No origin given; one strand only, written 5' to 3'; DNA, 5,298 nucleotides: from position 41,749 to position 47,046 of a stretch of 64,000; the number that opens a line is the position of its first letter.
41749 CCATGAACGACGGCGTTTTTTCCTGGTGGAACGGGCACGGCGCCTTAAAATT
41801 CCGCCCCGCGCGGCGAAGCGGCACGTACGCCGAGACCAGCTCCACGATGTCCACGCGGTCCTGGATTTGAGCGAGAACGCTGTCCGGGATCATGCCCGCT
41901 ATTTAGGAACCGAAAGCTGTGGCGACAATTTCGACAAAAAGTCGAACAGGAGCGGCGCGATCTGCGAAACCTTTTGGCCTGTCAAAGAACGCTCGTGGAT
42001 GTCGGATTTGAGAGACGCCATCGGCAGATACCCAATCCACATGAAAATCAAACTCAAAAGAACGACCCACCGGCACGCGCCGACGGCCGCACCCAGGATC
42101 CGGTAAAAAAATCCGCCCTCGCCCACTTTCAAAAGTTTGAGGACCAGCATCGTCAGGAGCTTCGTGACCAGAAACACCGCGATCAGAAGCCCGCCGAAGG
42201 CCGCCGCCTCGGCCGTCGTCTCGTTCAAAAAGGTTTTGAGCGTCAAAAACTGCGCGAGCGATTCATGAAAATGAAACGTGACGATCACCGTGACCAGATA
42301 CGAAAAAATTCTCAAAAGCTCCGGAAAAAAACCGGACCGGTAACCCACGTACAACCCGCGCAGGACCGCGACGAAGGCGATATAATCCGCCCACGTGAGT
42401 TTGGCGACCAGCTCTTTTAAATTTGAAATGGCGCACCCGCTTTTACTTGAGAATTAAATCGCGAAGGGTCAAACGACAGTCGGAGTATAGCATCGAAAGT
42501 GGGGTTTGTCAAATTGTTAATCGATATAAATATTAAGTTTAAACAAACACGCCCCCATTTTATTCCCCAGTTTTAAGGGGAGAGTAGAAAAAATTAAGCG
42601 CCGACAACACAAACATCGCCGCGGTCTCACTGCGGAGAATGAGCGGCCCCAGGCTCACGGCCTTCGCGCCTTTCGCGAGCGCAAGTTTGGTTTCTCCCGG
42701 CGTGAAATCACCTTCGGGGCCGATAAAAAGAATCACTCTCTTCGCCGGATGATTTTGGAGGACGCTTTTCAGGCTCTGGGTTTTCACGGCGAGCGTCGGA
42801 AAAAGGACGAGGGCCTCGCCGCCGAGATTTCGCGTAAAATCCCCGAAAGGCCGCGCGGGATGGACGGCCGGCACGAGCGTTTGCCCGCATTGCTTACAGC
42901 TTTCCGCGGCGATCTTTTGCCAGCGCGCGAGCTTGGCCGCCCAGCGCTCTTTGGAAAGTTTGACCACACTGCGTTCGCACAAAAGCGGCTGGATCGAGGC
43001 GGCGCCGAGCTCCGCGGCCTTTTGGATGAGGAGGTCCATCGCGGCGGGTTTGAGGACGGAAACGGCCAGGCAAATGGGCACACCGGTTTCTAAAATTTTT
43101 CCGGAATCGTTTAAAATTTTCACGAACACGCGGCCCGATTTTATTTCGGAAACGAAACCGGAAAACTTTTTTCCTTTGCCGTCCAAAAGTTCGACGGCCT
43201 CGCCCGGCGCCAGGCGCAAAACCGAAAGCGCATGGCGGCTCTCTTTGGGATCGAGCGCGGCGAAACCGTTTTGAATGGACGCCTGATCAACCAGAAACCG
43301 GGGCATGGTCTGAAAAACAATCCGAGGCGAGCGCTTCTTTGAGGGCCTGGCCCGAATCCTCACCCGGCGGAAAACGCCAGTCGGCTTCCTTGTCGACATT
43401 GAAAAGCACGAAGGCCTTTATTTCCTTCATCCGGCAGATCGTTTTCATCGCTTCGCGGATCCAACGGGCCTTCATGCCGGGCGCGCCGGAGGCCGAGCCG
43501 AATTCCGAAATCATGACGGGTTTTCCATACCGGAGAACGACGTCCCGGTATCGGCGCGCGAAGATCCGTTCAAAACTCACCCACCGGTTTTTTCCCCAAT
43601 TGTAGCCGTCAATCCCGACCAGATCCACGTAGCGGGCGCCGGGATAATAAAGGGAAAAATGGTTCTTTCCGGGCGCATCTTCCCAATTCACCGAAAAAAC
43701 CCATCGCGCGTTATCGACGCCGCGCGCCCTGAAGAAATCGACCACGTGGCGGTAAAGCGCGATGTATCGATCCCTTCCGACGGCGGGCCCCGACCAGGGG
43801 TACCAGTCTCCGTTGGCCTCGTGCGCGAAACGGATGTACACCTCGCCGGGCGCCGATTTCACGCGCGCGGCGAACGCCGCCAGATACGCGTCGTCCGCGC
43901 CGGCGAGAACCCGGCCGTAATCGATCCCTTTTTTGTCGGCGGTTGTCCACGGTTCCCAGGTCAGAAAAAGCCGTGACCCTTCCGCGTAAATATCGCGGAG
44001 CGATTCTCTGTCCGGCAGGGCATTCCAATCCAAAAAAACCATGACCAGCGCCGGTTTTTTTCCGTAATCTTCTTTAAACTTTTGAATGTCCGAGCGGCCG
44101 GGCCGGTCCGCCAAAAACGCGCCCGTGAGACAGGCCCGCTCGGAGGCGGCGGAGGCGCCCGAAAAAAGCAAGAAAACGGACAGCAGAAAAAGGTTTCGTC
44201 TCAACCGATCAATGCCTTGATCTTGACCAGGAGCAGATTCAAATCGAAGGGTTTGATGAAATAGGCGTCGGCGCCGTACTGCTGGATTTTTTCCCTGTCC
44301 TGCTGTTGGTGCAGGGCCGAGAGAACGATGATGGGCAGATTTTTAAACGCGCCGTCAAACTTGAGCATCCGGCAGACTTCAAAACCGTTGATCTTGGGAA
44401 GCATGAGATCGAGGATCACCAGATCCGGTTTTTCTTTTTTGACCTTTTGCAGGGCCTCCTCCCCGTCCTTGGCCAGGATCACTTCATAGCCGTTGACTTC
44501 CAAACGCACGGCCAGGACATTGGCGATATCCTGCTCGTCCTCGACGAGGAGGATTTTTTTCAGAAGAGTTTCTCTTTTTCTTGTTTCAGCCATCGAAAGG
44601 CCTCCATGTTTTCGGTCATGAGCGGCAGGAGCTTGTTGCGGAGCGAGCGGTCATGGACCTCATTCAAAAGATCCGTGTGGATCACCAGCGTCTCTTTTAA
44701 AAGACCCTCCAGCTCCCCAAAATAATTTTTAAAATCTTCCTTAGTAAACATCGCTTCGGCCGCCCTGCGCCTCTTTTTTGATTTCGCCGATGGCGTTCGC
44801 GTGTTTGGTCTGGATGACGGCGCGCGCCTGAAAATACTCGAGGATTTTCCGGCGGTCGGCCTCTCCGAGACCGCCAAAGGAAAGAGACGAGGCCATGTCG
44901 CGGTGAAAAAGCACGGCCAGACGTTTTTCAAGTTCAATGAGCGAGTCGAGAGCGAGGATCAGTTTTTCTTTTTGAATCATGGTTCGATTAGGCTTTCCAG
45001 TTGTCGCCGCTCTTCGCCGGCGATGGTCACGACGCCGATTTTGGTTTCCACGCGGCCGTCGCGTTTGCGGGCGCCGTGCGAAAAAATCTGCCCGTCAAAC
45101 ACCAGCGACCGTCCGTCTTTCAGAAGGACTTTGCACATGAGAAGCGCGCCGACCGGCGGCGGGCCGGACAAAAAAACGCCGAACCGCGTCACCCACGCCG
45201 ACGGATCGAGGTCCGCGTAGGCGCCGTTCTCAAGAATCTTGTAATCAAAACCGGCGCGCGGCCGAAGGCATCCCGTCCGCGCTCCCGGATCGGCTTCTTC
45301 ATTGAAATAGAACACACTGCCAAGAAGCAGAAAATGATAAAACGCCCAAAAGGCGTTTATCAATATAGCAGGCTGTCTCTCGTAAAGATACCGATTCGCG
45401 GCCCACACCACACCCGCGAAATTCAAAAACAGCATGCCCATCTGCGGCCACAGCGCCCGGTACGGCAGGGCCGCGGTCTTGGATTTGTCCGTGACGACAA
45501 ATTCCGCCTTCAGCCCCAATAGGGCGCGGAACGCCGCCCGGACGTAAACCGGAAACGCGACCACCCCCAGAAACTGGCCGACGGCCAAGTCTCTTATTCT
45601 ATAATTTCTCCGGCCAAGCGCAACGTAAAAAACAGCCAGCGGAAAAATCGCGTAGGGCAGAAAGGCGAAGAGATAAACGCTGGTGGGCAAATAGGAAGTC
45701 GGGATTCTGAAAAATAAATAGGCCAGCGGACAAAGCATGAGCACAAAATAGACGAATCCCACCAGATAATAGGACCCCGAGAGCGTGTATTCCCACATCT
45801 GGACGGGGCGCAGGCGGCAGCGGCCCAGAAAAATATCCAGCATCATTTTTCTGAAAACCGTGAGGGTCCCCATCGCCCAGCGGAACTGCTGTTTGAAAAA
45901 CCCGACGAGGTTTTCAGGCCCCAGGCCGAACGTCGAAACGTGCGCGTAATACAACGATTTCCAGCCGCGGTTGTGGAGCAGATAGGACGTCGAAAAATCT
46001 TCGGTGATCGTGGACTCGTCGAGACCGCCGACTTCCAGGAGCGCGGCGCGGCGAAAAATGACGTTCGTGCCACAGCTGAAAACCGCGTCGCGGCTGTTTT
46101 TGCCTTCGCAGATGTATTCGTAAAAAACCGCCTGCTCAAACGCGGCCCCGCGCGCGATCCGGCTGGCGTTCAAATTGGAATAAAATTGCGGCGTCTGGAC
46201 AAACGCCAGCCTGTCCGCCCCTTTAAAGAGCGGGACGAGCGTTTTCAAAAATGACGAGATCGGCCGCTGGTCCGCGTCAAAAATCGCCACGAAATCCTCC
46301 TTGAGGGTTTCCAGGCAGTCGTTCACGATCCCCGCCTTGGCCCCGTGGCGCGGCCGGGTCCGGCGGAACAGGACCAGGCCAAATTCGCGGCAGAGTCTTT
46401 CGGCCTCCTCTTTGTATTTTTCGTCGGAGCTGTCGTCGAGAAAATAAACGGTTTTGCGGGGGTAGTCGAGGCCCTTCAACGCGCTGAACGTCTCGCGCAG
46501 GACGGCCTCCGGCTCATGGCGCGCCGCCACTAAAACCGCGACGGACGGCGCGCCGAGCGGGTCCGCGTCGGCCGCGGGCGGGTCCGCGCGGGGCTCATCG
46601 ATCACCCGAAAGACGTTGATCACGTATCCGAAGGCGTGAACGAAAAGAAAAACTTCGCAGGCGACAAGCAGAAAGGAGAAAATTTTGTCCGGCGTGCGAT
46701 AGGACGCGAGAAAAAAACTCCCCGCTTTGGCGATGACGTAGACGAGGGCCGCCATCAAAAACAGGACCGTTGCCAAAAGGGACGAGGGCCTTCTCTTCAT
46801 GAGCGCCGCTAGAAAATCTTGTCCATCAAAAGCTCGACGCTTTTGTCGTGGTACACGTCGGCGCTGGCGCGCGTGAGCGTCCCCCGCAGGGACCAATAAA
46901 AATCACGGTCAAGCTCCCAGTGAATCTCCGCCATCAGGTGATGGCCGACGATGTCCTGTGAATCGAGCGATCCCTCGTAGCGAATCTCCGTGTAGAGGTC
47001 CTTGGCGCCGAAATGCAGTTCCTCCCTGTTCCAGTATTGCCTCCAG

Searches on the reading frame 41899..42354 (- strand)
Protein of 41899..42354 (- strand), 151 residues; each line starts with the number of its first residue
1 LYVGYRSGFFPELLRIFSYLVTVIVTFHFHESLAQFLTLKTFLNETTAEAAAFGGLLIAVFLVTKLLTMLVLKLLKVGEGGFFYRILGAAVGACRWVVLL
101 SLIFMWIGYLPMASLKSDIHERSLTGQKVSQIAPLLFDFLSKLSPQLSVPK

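Call 41: search_protein_families(library=pfam, proteins=[window:41899-42354:-], max_evalue=0.00001)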
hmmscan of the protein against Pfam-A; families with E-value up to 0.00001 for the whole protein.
window:41899-42354:- (151 aa): 1 family
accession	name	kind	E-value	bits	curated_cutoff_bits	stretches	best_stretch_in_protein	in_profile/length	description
PF02674.22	Colicin_V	-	9.4e-18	65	29.3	1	2-118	14-129/144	Colicin V production protein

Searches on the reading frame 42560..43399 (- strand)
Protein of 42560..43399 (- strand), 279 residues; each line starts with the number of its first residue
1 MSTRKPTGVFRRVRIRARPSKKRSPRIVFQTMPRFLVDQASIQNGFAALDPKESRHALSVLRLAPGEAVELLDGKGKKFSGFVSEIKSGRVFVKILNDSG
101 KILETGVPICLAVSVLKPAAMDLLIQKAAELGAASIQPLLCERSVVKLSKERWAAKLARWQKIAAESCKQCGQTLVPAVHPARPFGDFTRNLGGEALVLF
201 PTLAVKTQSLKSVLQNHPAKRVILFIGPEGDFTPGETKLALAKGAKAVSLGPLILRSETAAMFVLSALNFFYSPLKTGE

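Call 59: search_protein_families(library=pfam, proteins=[window:42560-43399:-], max_evalue=0.00001)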
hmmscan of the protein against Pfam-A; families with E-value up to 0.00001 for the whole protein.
window:42560-43399:- (279 aa): 2 families
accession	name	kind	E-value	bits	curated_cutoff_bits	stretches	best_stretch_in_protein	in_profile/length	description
PF04452.19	Methyltrans_RNA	-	5.3e-45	153.4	23.9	1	107-268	5-164/165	RNA methyltransferase domain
PF20260.4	PUA_4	-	3.8e-10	40.1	23.9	1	49-96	1-48/48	RNA methyltransferase PUA domain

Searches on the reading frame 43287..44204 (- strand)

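Call 59: search_protein_families(library=pfam, proteins=[window:43287-44204:-], max_evalue=0.00001)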
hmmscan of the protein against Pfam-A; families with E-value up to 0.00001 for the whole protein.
window:43287-44204:- (305 aa): 1 family
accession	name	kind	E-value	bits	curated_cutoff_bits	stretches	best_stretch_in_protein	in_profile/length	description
PF02156.21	Glyco_hydro_26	-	1.1e-13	51.7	20.2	1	93-203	126-232/311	Glycosyl hydrolase family 26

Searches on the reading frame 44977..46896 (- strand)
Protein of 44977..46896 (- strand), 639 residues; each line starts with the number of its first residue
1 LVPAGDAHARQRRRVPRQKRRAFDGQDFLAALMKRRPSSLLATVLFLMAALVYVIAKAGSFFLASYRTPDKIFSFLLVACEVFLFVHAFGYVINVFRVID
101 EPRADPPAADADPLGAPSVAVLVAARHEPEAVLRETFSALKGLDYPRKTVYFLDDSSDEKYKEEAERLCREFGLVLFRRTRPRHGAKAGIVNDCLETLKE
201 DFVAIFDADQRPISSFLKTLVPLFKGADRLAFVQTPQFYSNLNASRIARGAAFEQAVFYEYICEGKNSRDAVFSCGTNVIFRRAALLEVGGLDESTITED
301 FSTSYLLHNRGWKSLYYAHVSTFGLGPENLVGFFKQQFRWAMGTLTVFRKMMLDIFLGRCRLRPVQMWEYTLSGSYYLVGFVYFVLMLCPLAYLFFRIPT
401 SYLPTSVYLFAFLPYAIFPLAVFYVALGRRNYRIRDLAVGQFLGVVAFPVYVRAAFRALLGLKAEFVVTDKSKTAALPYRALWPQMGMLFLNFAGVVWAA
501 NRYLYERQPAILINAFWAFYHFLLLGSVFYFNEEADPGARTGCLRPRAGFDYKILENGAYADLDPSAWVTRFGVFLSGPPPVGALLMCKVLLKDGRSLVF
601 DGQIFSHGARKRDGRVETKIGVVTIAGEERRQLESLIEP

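Call 59: search_protein_families(library=pfam, proteins=[window:44977-46896:-], max_evalue=0.00001)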
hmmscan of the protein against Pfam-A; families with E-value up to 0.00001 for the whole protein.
window:44977-46896:- (639 aa): 5 families
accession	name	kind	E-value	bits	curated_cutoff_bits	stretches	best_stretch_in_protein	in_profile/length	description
PF13641.12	Glyco_tranf_2_3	-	3.3e-27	96.4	27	1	117-343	1-230/230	Glycosyltransferase like family 2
PF13632.12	Glyco_trans_2_3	-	1e-22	81.3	27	1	203-411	2-186/198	Glycosyl transferase family group 2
PF00535.33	Glycos_transf_2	-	9.1e-14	52.2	23.3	1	121-288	2-166/168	Glycosyl transferase family 2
PF03552.20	Cellulose_synt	-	3.2e-09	36.3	24.7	1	296-474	421-607/722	Cellulose synthase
PF13506.12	Glyco_transf_21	-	3.4e-08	33.6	21.7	1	183-341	14-173/174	Glycosyl transferase family 21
